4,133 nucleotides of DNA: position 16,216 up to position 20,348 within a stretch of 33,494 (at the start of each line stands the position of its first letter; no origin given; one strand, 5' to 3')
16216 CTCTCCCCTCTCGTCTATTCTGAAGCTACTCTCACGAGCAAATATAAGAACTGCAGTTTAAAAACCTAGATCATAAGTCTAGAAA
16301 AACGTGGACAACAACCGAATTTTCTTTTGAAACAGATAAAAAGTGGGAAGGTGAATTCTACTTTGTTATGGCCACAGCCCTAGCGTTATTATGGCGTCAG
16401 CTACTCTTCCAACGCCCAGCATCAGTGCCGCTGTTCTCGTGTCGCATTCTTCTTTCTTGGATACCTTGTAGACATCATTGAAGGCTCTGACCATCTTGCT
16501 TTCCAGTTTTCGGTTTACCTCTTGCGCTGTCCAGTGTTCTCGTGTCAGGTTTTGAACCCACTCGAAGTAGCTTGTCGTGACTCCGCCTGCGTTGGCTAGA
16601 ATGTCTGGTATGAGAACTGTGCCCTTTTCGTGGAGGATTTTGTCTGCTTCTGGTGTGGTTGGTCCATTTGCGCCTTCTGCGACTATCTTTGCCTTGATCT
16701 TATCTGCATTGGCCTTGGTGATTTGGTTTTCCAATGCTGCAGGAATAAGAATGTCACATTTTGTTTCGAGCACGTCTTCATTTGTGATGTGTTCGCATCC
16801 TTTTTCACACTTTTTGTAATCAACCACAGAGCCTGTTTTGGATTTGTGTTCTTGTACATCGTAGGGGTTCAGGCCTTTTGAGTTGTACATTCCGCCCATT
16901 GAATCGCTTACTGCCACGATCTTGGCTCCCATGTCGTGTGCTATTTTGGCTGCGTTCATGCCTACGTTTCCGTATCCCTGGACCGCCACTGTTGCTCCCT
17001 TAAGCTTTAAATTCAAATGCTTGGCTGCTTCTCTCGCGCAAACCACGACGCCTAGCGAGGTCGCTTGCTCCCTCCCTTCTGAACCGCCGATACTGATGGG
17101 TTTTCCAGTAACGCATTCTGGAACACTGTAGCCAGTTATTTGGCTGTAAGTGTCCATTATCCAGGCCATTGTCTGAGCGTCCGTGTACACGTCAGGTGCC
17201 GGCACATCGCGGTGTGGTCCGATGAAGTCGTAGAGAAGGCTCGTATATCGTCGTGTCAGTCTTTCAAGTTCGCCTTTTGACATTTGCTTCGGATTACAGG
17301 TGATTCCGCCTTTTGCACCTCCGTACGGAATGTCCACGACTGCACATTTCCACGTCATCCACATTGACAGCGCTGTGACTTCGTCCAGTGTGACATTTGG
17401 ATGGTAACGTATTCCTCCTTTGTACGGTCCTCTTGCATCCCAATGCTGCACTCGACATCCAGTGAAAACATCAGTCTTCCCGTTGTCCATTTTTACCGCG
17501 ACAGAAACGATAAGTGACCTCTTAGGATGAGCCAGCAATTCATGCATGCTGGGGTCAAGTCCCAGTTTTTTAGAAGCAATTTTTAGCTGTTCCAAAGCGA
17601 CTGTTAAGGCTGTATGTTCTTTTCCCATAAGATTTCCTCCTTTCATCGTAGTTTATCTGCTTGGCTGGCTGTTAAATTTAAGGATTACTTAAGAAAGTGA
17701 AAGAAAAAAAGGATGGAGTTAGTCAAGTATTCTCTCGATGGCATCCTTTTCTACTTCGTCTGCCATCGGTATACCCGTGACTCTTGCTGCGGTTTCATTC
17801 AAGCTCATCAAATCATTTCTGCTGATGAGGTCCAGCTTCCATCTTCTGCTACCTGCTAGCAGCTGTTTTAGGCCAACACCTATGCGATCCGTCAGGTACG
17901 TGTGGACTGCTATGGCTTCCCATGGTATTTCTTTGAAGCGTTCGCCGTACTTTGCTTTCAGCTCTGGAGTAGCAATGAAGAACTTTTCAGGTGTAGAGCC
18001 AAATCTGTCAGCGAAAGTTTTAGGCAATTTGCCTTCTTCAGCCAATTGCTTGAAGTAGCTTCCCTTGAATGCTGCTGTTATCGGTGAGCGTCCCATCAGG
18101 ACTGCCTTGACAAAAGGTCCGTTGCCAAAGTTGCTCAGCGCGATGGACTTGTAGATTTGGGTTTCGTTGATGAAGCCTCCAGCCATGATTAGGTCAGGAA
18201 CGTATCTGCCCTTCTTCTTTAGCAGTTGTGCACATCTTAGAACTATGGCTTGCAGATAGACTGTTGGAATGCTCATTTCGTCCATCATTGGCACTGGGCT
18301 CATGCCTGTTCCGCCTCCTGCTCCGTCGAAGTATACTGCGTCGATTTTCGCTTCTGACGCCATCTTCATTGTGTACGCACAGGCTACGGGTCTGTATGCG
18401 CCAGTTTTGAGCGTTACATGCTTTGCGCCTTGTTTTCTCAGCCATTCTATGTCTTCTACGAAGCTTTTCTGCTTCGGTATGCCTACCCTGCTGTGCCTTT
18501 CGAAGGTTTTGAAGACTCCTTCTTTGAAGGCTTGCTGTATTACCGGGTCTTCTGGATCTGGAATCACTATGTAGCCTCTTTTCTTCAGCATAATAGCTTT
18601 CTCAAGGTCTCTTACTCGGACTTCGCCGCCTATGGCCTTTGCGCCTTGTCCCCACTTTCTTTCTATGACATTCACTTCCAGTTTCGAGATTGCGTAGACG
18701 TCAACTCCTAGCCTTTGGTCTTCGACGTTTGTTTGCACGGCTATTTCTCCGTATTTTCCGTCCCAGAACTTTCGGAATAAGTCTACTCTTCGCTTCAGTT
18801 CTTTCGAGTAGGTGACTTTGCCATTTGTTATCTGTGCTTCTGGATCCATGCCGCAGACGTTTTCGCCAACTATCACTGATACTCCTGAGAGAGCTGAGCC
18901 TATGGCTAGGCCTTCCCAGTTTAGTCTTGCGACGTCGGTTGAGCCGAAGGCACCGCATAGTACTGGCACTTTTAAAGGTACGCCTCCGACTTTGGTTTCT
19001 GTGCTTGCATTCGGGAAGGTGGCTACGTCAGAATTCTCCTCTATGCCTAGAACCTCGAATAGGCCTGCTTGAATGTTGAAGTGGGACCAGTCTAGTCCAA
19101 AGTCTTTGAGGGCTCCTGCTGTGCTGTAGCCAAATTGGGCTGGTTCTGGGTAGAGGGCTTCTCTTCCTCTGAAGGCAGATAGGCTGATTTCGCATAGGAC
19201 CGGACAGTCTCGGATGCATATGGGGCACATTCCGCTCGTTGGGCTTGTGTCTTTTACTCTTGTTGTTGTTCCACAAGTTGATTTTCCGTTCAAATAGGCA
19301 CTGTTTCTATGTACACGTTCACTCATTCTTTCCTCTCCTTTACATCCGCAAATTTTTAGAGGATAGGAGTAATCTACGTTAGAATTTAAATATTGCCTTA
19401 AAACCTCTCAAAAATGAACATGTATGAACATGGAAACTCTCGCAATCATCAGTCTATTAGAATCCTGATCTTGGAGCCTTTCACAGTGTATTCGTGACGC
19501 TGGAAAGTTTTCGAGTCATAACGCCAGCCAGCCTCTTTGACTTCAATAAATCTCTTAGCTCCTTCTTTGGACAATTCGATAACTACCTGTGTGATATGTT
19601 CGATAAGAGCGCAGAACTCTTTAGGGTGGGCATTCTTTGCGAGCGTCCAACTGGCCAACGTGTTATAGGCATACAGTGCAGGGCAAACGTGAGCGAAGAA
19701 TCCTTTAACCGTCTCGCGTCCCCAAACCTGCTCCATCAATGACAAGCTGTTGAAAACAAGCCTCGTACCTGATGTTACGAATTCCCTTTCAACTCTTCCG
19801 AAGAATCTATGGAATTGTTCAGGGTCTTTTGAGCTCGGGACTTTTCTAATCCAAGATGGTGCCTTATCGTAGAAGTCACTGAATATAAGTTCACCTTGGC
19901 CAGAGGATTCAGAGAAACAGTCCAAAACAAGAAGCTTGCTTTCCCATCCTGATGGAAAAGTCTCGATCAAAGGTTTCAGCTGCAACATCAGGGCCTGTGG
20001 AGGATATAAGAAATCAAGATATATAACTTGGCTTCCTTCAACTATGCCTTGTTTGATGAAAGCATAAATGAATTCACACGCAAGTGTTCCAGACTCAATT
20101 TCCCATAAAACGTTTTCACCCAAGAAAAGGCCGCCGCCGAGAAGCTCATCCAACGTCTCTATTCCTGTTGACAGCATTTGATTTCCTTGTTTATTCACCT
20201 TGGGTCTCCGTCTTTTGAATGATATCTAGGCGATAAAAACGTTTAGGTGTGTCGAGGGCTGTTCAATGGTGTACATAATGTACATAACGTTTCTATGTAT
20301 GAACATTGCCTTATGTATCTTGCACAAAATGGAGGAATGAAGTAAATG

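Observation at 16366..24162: Candidate undescribed glutamate/2-oxoglutarate control module: two GDH paralogs, an FMN-only GltS-like protein, a P-loop-less KaiC-like protein and a large RHH sensor protein sharing one operator family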

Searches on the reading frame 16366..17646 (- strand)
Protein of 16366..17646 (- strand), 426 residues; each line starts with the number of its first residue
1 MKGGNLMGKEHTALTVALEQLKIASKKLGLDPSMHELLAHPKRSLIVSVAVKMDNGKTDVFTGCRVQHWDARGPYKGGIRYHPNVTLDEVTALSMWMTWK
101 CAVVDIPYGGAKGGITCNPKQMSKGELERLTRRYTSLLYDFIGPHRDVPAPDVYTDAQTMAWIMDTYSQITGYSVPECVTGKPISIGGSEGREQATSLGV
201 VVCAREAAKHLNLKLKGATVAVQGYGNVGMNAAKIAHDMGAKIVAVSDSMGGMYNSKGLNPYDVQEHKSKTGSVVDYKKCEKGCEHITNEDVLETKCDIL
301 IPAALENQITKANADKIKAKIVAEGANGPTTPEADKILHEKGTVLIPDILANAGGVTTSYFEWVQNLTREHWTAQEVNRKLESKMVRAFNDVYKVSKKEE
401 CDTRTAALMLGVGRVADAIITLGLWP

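Call 3: search_protein_families(library=pfam, proteins=[window:16366-17646:-], max_evalue=0.01)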
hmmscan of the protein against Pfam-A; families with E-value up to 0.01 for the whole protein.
window:16366-17646:- (426 aa): 5 families
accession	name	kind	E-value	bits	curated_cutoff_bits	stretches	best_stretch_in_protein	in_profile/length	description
PF00208.27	ELFV_dehydrog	-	1.5e-87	293.7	23.4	1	187-420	1-238/241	Glutamate/Leucine/Phenylalanine/Valine dehydrogenase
PF02812.23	ELFV_dehydrog_N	-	1.1e-58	197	25.3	1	41-168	1-128/129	Glu/Leu/Phe/Val dehydrogenase, dimerisation domain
PF02826.25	2-Hacid_dh_C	-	2.7e-05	24.1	25.1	1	208-290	27-111/178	D-isomer specific 2-hydroxyacid dehydrogenase, NAD binding domain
PF05088.18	Bac_GDH_CD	-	0.00076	18.6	22.8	1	307-390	392-476/497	Bacterial NAD-glutamate dehydrogenase, catalytic domain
PF01262.27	AlaDh_PNT_C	-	0.0012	18.7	23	1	216-247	27-58/214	Alanine dehydrogenase/PNT, C-terminal domain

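Call 9: search_protein_families(library=ncbifam, proteins=[window:16366-17646:-], max_evalue=0.1)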
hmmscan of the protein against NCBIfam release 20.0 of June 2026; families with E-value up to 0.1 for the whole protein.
window:16366-17646:- (426 aa): 21 families
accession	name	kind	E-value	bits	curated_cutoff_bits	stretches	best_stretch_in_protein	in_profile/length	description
NF040817.1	GdhA_Arch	equivalog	1e-165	552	750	1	10-424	3-416/419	glutamate dehydrogenase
NF041398.1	GluDhGdhB_Halo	equivalog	8.2e-160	532.2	620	1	12-426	2-410/410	glutamate dehydrogenase GdhB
NF006929.0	PRK09414.1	equivalog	1.5e-87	294.4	536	1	33-424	49-444/445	NADP-specific glutamate dehydrogenase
NF010633.0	PRK14030.1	subfamily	8.8e-68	229.4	743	1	35-424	47-444/445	glutamate dehydrogenase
NF010634.0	PRK14031.1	equivalog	3.9e-62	210.1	822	1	36-420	48-439/444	NADP-specific glutamate dehydrogenase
NF035922.1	Trp_DH_ScyB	equivalog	1.1e-23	83.8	600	1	83-418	46-342/346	tryptophan dehydrogenase ScyB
NF004912.0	PRK06270.1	equivalog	2.1e-06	27.4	373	1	236-314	32-108/343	homoserine dehydrogenase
NF005002.0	PRK06392.1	equivalog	8.8e-05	21.6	296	1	219-303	5-91/329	homoserine dehydrogenase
NF003808.0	PRK05396.1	equivalog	0.0012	17.8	380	1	211-249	158-196/341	L-threonine 3-dehydrogenase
NF047886.1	AmOxnSyBioU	equivalog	0.0018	17.4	600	1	220-289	1-71/323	(S)-8-amino-7-oxononanoate synthase BioU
TIGR02819.1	fdhA_non_GSH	equivalog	0.007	15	636.95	1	216-250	188-222/397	formaldehyde dehydrogenase, glutathione-independent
NF004005.0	PRK05476.2-3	equivalog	0.0077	15.1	275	1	211-246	202-237/418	adenosylhomocysteinase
NF006162.0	PRK08306.1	equivalog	0.0083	15.5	261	1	206-247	143-184/297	dipicolinate synthase subunit DpsA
TIGR00518.1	alaDH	equivalog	0.01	14.8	391.85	1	216-244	166-194/370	alanine dehydrogenase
TIGR03366.1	HpnZ_proposed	hypoth_equivalog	0.015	14.5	328.1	1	201-249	144-188/315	putative phosphonate catabolism associated alcohol dehydrogenase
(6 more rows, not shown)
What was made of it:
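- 16366..17646 (-): gdh1, a canonical-length glutamate dehydrogenase. It is usually adjacent to the GltS-related gene but has no TGWACA boxes upstream. Pfam ELFV_dehydrog_N + ELFV_dehydrog; NCBIfam GdhA_Arch 552 bits (calls 3, 9).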

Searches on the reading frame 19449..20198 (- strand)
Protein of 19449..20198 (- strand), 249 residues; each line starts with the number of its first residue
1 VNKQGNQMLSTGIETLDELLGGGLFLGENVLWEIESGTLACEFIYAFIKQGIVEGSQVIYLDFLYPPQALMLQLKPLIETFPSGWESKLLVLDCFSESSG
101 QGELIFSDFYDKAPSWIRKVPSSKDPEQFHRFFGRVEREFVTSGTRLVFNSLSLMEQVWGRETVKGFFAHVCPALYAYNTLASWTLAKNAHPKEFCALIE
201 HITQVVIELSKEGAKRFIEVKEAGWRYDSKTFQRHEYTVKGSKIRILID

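Call 3: search_protein_families(library=pfam, proteins=[window:19449-20198:-], max_evalue=0.01)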
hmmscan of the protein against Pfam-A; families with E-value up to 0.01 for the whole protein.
window:19449-20198:- (249 aa): 2 families
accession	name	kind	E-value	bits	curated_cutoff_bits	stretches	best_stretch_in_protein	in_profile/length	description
PF05625.17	PAXNEB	-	2e-08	34.1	28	1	4-74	14-85/366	PAXNEB protein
PF06745.19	ATPase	-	2.2e-06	27.6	26.6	1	10-247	2-227/231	KaiC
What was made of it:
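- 19449..20198 (-): Inactivated KaiC-like (RecA-fold) protein. Walker A is replaced by WE[IV]ES[GA]TFAREF, and a Walker-B-like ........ is kept. Pfam KaiC and PAXNEB (call 3).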

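Call 9: search_protein_families(library=ncbifam, proteins=[window:19449-20198:-], max_evalue=0.1)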
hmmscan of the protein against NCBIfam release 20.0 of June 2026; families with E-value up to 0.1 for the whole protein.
window:19449-20198:- (249 aa): 5 families
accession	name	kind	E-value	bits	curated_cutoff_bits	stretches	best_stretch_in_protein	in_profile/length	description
TIGR03880.1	KaiC_arch_3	hypoth_equivalog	1.7e-06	27.8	249.45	1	12-70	1-59/224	KaiC domain-containing protein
NF006799.0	PRK09302.1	equivalog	2.1e-06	26.6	408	1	5-72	251-318/515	circadian clock protein KaiC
TIGR03881.1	KaiC_arch_4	hypoth_equivalog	7e-05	22.6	247.8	1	9-93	3-88/231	KaiC domain-containing protein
TIGR02655.1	circ_KaiC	equivalog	0.015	14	546.25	1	5-61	241-297/484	circadian clock protein KaiC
NF004723.0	PRK06067.1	subfamily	0.08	12.4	194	0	2-58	9-65/243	flagellar accessory protein FlaH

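Call 19: search_solved_structures(query=window:19449-20198:-, max_evalue=1, show_alignments=2)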
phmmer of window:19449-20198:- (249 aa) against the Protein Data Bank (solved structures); distinct sequences matched with E-value up to 1: 46.
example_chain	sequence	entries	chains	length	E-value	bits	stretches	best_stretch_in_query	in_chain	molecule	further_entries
7dy1_A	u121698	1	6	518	7.9e-06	28.7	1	4-65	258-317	Circadian clock protein kinase KaiC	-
4o0m_A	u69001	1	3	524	8.2e-06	28.6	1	4-65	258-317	Circadian clock protein kinase KaiC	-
5jwq_A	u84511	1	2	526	8.3e-06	28.6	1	4-65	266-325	Circadian clock protein kinase KaiC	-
8zn6_F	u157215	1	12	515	1.2e-05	28.1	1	6-101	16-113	KaiC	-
4dug_A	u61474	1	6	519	2.4e-05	27.1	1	8-101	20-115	Circadian clock protein kinase kaiC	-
7x1y_A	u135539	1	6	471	2.8e-05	26.9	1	9-101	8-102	Circadian clock oscillator protein KaiC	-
8wv8_A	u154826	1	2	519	2.9e-05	26.8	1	8-101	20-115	Circadian clock oscillator protein KaiC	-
3k0c_A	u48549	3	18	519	2.9e-05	26.8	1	8-101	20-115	Circadian clock protein kinase KaiC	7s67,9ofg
7dyi_A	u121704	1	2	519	2.9e-05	26.8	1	8-101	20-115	Circadian clock protein kinase KaiC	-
7s65_A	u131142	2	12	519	2.9e-05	26.8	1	8-101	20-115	Circadian clock protein kinase KaiC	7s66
7wdc_A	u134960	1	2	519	2.9e-05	26.8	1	8-101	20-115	Circadian clock protein kinase KaiC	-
3k0f_A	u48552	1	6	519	2.9e-05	26.8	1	8-101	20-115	Circadian clock protein kinase KaiC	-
7dye_A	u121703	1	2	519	3e-05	26.8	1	8-101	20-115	Circadian clock protein kinase KaiC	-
3k0a_A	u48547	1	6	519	3e-05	26.8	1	8-101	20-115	Circadian clock protein kinase KaiC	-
3jzm_A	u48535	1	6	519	3e-05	26.8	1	8-101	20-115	Circadian clock protein kinase kaiC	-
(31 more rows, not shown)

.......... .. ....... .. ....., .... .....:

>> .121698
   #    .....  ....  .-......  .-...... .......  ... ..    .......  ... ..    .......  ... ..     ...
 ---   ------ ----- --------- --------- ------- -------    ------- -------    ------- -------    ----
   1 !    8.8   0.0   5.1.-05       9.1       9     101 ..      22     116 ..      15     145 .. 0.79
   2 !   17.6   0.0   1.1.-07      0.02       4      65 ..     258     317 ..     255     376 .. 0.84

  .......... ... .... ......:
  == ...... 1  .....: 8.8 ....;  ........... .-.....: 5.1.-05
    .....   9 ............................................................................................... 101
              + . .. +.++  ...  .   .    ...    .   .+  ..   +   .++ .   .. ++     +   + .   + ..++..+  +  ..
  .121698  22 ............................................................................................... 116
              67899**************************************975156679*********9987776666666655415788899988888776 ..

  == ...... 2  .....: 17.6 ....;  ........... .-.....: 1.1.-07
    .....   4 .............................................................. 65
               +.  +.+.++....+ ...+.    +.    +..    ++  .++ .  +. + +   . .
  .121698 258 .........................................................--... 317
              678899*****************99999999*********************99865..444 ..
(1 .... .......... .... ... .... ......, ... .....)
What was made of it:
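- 19449..20198 (-): PDB KaiC alignments (call 19).
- On KaiC / RecA-superfamily ATPase: PDB KaiC hits have E about 1e-5 (call 19). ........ aligns to KaiC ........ (call 19).
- Checked: Where KaiC has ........, this protein has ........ (call 19).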

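Call 92: find_related_loci(query=A7, collection=metagenome_contigs, flank=6000)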
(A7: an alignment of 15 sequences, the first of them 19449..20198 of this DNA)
Query A7 (249 aa) in metagenome_contigs; peptide patterns used: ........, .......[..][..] (x = any residue, [..] = any of these).
281 stretches matched a pattern; 154 encode a relative of the query (tblastn E <= 1e-3); the best 80 are kept; 80 distinct loci.
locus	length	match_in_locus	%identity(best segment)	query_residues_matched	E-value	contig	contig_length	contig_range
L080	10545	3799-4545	100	1-249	5e-169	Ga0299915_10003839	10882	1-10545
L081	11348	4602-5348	92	1-249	2e-150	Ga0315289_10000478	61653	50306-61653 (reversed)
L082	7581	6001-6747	92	1-249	2e-150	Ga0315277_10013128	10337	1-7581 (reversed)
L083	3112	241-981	85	1-247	1e-151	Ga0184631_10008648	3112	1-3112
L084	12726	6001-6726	84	6-247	5e-143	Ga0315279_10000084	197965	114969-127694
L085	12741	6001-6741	82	1-247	6e-142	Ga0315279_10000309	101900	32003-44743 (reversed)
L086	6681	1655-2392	78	1-246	3e-135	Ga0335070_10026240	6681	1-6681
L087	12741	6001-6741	78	1-247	9e-135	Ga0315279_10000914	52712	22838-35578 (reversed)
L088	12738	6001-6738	76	1-246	6e-135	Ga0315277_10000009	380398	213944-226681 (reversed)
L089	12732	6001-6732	79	1-244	6e-134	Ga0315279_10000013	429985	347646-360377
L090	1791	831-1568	77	1-246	9e-144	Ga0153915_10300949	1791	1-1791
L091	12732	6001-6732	77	1-244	7e-133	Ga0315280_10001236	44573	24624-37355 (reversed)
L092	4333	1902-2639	77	1-246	1e-134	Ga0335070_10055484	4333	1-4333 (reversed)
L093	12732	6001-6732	77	1-244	7e-133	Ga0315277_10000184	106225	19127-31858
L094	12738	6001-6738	77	1-246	2e-132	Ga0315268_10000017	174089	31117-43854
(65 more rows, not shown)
